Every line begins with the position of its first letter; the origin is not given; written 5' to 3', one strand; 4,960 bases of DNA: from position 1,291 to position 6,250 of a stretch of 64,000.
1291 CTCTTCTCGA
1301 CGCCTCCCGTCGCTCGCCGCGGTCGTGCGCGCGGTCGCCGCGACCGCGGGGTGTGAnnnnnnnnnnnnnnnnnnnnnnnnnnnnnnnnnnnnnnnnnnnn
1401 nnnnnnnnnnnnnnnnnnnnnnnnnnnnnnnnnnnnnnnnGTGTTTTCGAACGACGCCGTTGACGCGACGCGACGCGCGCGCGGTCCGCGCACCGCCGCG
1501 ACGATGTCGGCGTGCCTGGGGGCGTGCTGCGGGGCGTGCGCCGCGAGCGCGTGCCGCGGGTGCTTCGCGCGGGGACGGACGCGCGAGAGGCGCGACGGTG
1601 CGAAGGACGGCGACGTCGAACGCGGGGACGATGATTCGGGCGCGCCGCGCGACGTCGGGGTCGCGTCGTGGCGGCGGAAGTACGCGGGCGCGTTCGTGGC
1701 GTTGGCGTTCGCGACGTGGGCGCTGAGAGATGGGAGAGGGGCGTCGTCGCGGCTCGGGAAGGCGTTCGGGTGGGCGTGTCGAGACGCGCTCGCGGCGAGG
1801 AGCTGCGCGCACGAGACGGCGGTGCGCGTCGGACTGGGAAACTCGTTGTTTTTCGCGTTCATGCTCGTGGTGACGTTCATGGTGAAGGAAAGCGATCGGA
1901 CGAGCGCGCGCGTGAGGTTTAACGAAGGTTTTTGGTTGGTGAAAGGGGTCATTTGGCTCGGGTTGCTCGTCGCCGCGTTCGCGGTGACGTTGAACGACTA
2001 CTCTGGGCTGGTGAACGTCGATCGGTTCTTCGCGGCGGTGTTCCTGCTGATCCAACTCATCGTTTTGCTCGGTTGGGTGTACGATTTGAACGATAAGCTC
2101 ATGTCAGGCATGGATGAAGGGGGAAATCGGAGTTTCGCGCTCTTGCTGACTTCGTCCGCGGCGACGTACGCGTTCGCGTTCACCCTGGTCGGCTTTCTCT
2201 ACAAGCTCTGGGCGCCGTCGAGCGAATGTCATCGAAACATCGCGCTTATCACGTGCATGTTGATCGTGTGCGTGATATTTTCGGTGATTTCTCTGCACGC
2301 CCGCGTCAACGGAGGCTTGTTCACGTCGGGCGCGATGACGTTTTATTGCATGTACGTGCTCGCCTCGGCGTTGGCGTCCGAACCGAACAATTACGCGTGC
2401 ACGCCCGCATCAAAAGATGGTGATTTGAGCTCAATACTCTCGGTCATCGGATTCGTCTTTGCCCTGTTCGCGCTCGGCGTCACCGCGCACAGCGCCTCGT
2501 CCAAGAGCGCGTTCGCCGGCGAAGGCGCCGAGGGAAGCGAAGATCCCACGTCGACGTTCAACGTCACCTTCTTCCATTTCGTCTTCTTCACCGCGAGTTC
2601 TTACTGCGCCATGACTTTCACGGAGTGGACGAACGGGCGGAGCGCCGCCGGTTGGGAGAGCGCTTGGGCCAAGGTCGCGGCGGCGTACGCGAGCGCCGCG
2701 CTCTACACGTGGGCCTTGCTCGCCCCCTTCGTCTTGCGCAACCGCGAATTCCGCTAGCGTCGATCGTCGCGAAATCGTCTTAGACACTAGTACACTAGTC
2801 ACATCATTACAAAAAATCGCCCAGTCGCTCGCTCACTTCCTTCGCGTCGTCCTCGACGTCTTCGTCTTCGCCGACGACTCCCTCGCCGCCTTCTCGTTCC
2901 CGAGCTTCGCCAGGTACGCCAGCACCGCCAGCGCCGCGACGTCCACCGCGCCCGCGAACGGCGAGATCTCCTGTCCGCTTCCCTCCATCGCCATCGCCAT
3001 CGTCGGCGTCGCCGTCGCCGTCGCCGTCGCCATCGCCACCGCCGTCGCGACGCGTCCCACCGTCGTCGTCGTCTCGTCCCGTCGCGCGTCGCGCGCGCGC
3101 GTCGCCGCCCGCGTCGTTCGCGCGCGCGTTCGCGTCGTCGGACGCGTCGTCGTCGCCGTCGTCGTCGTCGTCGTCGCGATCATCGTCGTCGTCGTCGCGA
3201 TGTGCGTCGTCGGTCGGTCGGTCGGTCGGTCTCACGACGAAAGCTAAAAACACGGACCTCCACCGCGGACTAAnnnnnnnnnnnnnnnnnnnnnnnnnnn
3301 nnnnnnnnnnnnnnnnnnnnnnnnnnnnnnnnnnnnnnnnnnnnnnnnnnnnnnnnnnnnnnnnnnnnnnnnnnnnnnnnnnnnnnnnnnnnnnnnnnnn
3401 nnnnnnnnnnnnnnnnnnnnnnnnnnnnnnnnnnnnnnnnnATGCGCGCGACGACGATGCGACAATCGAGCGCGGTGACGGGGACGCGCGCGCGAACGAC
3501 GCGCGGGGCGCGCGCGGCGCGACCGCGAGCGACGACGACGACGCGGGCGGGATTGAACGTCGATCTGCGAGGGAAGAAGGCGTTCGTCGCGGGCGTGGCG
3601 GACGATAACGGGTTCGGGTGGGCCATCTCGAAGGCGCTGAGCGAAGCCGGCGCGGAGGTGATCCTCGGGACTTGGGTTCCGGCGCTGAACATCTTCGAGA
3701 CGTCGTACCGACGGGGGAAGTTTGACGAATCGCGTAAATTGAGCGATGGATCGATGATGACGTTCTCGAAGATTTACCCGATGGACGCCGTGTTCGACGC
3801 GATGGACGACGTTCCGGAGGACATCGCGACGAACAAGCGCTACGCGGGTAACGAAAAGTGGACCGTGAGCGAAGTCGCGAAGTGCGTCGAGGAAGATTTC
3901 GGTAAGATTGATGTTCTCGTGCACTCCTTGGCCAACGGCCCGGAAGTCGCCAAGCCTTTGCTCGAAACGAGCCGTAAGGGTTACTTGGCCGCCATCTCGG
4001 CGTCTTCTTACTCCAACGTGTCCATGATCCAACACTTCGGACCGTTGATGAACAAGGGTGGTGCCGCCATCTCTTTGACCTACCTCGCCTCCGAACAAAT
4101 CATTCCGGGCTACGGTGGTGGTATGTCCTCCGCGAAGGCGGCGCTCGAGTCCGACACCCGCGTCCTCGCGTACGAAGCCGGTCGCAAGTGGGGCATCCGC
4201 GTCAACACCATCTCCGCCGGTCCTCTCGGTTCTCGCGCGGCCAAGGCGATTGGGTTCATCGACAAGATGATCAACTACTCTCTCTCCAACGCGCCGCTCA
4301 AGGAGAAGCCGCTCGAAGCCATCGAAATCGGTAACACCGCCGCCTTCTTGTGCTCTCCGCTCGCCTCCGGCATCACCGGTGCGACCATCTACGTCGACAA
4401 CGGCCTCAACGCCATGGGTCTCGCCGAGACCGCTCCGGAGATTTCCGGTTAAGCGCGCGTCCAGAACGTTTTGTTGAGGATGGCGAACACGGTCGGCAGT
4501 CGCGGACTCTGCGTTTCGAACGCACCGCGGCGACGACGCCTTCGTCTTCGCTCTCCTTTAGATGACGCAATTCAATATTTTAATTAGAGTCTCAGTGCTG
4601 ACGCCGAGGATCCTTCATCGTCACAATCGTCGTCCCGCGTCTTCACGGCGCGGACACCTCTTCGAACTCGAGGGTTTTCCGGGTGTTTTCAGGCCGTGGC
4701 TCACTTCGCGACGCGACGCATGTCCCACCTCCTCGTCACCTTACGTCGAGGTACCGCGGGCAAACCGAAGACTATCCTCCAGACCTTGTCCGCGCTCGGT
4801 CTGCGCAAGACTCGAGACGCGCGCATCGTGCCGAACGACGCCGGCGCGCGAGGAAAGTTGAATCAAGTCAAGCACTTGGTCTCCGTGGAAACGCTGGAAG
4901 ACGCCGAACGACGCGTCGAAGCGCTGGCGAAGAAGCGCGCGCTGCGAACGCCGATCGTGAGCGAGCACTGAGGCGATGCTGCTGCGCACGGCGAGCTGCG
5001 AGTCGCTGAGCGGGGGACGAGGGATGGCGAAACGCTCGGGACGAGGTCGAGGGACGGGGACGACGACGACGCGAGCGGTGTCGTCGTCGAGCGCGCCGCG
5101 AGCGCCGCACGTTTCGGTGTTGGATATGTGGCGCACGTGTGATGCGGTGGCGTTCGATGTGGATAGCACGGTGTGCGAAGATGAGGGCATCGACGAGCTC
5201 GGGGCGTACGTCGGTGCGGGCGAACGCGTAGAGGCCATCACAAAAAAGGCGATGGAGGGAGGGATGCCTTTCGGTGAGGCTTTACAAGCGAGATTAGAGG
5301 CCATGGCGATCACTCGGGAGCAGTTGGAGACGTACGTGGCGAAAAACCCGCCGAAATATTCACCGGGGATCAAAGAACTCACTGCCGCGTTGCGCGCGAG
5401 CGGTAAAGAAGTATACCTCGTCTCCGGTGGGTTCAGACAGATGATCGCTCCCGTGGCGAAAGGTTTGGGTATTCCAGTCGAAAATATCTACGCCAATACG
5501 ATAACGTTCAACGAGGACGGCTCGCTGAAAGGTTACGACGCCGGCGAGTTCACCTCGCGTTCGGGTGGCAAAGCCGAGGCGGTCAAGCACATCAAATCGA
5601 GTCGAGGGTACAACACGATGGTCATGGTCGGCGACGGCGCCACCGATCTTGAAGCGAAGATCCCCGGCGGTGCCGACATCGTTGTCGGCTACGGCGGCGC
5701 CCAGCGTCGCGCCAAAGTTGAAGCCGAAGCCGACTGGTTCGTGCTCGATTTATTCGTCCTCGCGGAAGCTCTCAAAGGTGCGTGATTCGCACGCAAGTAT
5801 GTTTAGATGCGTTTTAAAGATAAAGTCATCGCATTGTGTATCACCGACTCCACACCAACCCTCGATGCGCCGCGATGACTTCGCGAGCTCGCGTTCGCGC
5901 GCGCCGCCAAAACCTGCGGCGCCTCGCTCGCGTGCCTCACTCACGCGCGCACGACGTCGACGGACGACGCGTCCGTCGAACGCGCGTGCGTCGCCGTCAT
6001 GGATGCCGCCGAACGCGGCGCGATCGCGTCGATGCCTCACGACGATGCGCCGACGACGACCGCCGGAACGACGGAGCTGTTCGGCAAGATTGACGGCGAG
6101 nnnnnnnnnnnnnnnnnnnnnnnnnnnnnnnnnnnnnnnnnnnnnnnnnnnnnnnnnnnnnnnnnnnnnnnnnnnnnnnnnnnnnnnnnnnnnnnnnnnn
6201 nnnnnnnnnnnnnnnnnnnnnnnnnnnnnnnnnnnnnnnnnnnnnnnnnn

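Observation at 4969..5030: Four-nucleotide spacer between the bL30 stop codon and the phosphoserine phosphatase start codon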

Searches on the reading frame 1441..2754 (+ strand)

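Call 3: search_protein_families(library=pfam, proteins=[window:1441-2754:+], max_evalue=0.01)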
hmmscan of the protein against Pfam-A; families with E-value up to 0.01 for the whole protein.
window:1441-2754:+ (438 aa): 1 family
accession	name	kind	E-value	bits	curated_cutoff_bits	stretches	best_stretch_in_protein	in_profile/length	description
PF03348.21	Serinc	-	2.7e-61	208.3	24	2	78-364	26-318/434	Serine incorporator (Serinc)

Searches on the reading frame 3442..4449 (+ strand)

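Call 3: search_protein_families(library=pfam, proteins=[window:3442-4449:+], max_evalue=0.01)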
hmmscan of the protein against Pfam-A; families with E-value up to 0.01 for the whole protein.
window:3442-4449:+ (336 aa): 3 families
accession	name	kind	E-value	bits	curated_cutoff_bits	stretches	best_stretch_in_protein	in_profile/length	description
PF13561.12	adh_short_C2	-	9.3e-54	182.9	27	1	141-323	57-236/236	Enoyl-(Acyl carrier protein) reductase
PF00106.31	adh_short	-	1.1e-10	41.7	26.6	1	142-268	64-188/195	short chain dehydrogenase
PF12241.14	Enoyl_reductase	-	0.0055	16.5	22.1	0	143-166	38-61/236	Trans-2-enoyl-CoA reductase catalytic region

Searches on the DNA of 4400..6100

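Call 64: search_rna_families(source=window, start=4400, end=6100, threshold=evalue, max_evalue=1)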
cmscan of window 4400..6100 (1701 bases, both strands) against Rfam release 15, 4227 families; matches with E-value up to 1: 1.
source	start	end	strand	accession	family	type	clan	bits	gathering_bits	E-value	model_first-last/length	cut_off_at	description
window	5878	5953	-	RF03211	mir-666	Gene; miRNA;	-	21.7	70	0.59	1-86/86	no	mir-666 microRNA precursor family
